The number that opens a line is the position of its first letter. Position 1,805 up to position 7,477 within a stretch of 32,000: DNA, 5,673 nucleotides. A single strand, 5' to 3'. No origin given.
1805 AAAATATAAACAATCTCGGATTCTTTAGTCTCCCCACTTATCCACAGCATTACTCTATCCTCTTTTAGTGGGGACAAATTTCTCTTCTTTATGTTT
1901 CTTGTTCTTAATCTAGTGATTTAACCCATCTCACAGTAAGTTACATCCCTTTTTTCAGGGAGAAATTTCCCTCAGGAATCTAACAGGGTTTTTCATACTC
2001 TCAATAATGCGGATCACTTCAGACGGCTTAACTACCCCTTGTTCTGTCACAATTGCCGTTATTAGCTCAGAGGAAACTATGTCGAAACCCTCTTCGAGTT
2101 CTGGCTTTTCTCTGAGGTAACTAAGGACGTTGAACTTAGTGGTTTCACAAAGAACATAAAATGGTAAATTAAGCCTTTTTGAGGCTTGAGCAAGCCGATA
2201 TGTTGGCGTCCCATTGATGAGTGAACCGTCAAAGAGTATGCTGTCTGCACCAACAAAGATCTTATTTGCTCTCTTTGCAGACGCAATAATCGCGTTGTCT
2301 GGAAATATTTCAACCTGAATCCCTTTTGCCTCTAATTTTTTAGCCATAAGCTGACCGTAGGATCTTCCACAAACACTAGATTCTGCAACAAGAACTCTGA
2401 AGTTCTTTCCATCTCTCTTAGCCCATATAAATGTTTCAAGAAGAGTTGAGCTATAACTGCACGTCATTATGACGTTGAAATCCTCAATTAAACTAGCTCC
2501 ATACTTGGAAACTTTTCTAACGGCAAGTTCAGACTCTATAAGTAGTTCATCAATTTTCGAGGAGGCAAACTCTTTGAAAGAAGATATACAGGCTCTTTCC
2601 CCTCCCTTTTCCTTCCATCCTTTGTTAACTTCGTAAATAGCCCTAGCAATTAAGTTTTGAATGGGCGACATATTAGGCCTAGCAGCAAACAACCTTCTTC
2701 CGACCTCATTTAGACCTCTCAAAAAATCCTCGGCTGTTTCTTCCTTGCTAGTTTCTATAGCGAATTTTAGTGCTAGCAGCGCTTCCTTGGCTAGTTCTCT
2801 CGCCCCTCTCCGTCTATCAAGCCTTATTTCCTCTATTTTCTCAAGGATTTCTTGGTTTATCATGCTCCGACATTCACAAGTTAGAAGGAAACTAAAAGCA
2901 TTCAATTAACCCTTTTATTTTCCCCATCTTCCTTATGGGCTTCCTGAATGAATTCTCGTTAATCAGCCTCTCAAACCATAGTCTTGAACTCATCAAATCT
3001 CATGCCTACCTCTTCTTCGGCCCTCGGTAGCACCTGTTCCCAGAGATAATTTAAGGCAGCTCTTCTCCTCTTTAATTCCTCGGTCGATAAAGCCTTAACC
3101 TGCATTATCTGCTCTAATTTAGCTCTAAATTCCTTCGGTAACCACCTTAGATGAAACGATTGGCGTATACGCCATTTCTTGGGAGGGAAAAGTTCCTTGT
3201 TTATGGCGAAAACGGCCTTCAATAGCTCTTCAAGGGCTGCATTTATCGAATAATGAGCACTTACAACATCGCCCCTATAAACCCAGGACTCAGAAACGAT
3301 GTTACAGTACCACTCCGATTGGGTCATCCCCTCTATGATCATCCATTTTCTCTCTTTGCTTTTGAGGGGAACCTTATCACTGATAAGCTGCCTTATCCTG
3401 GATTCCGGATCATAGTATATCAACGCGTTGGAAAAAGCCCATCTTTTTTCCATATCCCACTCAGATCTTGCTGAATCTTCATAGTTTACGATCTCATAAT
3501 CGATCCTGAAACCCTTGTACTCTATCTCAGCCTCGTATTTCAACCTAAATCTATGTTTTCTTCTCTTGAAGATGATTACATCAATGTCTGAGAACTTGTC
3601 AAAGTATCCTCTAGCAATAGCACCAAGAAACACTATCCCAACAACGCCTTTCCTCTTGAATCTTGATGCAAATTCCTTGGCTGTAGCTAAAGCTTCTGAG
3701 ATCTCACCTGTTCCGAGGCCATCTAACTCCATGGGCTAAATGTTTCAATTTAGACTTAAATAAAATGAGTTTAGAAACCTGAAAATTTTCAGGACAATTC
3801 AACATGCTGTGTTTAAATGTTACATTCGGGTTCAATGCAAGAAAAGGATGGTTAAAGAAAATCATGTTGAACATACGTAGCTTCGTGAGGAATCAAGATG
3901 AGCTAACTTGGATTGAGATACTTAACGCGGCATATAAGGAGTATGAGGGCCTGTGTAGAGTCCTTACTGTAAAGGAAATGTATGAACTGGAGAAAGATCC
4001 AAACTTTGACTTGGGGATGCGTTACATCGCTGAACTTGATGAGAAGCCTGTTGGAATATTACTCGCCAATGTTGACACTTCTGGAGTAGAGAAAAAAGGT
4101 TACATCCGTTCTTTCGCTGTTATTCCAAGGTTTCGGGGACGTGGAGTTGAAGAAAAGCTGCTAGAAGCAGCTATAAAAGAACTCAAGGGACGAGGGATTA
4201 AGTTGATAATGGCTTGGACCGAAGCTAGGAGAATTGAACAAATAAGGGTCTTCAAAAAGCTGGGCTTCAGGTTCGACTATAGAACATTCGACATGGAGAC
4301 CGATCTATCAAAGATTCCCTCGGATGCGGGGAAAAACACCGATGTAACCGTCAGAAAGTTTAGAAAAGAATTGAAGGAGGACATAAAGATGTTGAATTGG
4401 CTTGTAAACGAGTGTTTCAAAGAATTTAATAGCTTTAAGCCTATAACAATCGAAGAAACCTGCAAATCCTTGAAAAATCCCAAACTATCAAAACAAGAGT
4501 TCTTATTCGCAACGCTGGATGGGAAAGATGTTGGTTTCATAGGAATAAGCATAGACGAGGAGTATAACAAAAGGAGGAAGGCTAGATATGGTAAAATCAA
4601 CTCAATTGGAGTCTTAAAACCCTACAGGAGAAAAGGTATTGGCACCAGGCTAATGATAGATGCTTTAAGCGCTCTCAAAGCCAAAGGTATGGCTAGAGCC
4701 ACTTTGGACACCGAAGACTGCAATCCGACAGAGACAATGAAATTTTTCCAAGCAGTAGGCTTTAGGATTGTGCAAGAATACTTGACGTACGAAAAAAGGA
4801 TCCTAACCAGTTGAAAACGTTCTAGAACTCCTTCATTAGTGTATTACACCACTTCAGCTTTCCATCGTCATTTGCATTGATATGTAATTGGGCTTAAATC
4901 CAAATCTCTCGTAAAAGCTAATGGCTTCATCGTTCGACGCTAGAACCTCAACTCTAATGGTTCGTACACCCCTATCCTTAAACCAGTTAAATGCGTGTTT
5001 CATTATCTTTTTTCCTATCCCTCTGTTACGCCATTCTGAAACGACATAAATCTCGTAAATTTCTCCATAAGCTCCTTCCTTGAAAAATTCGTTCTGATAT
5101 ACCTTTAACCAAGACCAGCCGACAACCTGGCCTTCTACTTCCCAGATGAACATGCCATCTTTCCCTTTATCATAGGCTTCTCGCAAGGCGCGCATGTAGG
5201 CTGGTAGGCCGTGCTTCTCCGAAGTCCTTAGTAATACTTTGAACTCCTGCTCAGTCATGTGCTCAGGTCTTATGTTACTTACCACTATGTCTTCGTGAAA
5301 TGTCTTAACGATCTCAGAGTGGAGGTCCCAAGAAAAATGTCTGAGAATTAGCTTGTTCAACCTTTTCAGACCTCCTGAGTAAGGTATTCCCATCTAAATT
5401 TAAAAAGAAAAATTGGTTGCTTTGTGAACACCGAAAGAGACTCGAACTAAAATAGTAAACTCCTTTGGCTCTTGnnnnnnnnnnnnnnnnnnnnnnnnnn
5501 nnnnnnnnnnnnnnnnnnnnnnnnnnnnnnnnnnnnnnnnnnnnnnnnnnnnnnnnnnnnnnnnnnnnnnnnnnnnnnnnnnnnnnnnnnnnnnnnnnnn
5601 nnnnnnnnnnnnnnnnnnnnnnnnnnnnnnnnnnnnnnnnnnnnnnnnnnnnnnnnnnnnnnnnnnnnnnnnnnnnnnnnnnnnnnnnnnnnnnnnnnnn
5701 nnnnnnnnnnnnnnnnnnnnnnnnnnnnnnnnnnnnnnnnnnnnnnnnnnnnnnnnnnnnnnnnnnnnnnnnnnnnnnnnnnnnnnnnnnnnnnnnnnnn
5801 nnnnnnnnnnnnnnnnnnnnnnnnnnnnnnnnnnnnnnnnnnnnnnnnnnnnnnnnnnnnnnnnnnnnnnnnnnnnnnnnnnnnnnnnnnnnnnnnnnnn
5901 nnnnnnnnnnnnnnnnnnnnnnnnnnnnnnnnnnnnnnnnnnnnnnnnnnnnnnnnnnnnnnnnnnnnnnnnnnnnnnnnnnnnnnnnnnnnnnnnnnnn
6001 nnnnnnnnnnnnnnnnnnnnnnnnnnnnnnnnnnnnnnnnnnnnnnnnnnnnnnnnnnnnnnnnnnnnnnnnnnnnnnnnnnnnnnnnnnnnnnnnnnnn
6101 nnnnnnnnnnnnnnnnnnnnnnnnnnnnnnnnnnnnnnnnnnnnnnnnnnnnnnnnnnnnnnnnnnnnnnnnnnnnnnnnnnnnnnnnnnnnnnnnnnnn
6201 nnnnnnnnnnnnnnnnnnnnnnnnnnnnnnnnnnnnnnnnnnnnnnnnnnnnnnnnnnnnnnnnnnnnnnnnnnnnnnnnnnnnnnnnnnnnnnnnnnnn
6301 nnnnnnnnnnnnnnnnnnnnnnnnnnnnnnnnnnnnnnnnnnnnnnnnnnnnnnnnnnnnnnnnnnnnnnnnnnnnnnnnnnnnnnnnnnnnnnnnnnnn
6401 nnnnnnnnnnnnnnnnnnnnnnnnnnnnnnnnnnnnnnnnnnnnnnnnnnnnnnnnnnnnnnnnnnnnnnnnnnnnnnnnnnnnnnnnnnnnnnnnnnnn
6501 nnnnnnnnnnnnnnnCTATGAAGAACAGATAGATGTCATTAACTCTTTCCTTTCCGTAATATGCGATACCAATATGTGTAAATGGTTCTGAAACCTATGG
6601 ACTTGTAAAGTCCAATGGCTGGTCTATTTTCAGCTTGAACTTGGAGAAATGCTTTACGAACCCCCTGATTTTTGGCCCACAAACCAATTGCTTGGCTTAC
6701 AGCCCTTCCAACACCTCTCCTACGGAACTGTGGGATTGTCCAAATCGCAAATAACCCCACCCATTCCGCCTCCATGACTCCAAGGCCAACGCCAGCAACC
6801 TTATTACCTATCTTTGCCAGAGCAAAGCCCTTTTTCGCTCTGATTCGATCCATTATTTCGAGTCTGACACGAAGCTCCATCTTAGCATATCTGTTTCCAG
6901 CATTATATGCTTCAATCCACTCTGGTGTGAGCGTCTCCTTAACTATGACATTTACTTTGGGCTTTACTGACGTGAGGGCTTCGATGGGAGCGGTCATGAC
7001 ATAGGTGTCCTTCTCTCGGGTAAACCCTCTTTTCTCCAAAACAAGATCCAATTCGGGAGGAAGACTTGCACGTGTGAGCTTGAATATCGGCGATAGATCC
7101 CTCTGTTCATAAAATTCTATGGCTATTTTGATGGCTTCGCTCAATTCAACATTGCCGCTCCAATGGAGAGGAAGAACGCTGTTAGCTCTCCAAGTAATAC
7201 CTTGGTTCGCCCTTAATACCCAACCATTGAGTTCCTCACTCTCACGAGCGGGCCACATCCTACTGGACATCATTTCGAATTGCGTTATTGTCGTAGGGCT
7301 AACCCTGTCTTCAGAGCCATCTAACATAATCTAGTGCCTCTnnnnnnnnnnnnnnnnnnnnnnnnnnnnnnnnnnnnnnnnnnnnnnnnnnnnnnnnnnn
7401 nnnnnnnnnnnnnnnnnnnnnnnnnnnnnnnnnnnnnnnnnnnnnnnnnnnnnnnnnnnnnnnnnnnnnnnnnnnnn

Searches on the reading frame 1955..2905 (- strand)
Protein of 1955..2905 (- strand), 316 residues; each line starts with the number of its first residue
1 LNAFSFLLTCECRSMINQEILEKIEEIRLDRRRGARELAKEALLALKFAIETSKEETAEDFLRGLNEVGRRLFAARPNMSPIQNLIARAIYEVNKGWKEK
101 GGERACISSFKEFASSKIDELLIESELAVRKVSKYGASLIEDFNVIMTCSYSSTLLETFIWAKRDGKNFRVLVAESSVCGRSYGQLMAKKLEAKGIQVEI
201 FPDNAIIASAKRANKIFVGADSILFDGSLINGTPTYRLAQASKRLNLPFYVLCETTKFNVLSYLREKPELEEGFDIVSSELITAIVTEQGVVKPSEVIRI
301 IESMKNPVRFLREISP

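Call 94: search_protein_families(library=pfam, proteins=[window:1955-2905:-], max_evalue=0.001)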
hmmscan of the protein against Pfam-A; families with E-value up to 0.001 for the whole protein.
window:1955-2905:- (316 aa): 1 family
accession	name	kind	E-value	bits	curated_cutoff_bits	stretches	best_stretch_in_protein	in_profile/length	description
PF01008.23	IF-2B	-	3.4e-46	158.2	22.4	1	33-266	3-228/280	Initiation factor 2 subunit family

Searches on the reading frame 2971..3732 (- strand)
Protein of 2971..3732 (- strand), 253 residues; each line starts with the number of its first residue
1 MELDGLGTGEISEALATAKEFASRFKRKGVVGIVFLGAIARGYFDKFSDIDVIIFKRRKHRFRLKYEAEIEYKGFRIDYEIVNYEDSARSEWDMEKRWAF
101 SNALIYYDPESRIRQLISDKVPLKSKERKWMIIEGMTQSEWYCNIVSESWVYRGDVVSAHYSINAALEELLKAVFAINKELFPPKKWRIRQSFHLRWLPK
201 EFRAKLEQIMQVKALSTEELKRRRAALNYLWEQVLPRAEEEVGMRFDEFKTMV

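Call 94: search_protein_families(library=pfam, proteins=[window:2971-3732:-], max_evalue=0.001)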
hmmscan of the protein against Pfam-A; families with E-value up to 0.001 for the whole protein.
window:2971-3732:- (253 aa): 2 families
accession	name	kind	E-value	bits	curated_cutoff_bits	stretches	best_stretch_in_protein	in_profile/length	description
PF01909.29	NTP_transf_2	-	3.1e-05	24.7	21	1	19-73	2-60/93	Nucleotidyltransferase domain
PF18765.7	Polbeta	-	8.5e-05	23.1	26.9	1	26-88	8-72/93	Polymerase beta, Nucleotidyltransferase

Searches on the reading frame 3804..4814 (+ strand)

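Call 94: search_protein_families(library=pfam, proteins=[window:3804-4814:+], max_evalue=0.001)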
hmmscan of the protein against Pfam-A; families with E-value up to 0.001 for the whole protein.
window:3804-4814:+ (336 aa): 9 families
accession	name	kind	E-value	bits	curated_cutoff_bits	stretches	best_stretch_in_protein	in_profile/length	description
PF00583.31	Acetyltransf_1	-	3.8e-31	108.2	20.7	2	58-155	23-116/116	Acetyltransferase (GNAT) family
PF13508.13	Acetyltransf_7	-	1.8e-22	79.9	27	2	231-321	3-83/84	Acetyltransferase (GNAT) domain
PF13673.13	Acetyltransf_10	-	9.1e-14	52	23.6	2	229-324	29-111/128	Acetyltransferase (GNAT) domain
PF13527.13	Acetyltransf_9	-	3.3e-10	40.5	25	1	187-300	3-110/127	Acetyltransferase (GNAT) domain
PF08445.16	FR47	-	5.2e-10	39.6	22.1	1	97-158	20-80/86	FR47-like protein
PF14542.12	Acetyltransf_CG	-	2.1e-06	28.2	30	0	104-135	30-61/80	GCN5-related N-acetyl-transferase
PF17013.11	Acetyltransf_15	-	3.3e-05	23.8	35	0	100-128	74-102/210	Putative acetyl-transferase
PF13420.13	Acetyltransf_4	-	7.5e-05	23.2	24.3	0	77-157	56-136/155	Acetyltransferase (GNAT) domain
PF13302.13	Acetyltransf_3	-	0.00046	21.3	25.4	0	100-156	81-138/138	Acetyltransferase (GNAT) domain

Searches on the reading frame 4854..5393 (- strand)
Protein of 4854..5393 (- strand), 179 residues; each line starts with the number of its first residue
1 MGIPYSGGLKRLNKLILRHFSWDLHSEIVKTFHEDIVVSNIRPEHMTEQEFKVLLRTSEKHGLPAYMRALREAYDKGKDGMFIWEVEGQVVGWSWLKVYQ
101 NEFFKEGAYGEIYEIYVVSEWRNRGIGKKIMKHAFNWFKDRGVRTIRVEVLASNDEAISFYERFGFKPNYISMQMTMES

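Call 94: search_protein_families(library=pfam, proteins=[window:4854-5393:-], max_evalue=0.001)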
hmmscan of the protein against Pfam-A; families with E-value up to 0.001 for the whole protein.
window:4854-5393:- (179 aa): 8 families
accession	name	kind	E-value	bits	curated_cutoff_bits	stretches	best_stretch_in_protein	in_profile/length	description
PF00583.31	Acetyltransf_1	-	5.3e-22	78.7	20.7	1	64-166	18-116/116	Acetyltransferase (GNAT) family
PF13508.13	Acetyltransf_7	-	8.8e-17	61.7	27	1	80-168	4-84/84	Acetyltransferase (GNAT) domain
PF13673.13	Acetyltransf_10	-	1.9e-13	51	23.6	1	68-168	20-109/128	Acetyltransferase (GNAT) domain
PF13420.13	Acetyltransf_4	-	5.2e-07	30.3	24.3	1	67-167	38-135/155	Acetyltransferase (GNAT) domain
PF08445.16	FR47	-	2.2e-06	28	22.1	1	109-167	21-78/86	FR47-like protein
PF13302.13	Acetyltransf_3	-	3e-06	28.4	25.4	1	15-167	2-138/138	Acetyltransferase (GNAT) domain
PF13527.13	Acetyltransf_9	-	0.00032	21.1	25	1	67-167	31-125/127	Acetyltransferase (GNAT) domain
PF17013.11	Acetyltransf_15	-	0.00035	20.5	35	1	102-139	65-102/210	Putative acetyl-transferase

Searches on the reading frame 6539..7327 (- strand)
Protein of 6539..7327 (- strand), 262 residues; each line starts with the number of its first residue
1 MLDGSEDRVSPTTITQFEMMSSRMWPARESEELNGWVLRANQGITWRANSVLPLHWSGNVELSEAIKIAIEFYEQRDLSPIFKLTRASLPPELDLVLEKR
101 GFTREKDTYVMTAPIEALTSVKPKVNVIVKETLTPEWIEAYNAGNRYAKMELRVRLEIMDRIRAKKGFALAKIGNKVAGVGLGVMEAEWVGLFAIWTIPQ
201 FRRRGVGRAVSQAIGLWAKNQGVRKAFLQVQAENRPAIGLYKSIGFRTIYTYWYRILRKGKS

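Call 6: search_protein_families(library=pfam, proteins=[window:6539-7327:-], max_evalue=0.001)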
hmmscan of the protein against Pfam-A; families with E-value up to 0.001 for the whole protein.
window:6539-7327:- (262 aa): 5 families
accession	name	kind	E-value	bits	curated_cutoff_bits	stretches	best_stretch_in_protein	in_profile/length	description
PF24553.2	Rv0428c_C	-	2e-27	96.8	27.2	1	14-253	4-222/224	Probable histone acetyltransferase Rv0428c C-terminal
PF00583.31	Acetyltransf_1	-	2.1e-14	54.2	20.7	1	138-246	5-116/116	Acetyltransferase (GNAT) family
PF08445.16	FR47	-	7e-10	39.2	22.1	1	191-253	23-85/86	FR47-like protein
PF13508.13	Acetyltransf_7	-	3.1e-09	37.5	27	1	168-247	5-83/84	Acetyltransferase (GNAT) domain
PF13673.13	Acetyltransf_10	-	1.6e-05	25.3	23.6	1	163-249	28-110/128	Acetyltransferase (GNAT) domain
